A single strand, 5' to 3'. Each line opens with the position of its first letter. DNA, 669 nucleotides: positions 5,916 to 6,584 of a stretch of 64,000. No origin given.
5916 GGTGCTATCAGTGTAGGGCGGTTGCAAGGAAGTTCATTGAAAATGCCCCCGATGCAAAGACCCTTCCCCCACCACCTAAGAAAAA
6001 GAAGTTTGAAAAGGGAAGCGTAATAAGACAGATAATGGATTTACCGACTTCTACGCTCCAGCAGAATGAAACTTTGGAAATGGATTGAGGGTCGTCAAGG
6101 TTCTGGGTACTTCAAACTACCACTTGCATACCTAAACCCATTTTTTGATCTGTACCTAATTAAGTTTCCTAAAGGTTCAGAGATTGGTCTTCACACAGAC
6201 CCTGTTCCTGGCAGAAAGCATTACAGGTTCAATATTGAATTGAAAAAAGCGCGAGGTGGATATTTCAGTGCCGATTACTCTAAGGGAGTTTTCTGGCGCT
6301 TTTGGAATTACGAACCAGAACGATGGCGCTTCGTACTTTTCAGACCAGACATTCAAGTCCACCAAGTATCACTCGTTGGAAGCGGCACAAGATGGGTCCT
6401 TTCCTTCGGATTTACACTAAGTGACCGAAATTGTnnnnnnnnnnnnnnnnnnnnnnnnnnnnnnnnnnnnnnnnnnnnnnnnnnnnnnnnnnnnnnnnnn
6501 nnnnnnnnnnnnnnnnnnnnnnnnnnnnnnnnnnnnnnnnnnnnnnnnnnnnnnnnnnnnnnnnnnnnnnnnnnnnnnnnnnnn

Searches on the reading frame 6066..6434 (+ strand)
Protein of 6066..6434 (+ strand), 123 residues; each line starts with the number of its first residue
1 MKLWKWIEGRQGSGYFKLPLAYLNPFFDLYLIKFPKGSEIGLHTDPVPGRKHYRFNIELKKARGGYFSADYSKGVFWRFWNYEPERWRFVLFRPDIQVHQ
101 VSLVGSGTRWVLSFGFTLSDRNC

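Call 45: search_protein_families(library=pfam, proteins=[window:6066-6434:+], max_evalue=0.01)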
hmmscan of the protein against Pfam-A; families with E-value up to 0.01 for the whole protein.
window:6066-6434:+ (123 aa): 0 families

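Call 50: search_protein_families(library=phrogs, proteins=[window:6066-6434:+], max_evalue=0.1)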
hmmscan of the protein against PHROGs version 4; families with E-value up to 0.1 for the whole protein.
window:6066-6434:+ (123 aa): 1 family
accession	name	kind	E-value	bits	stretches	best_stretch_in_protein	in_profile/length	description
phrog_13746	-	unknown function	6.2e-28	98.5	1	2-118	8-119/125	-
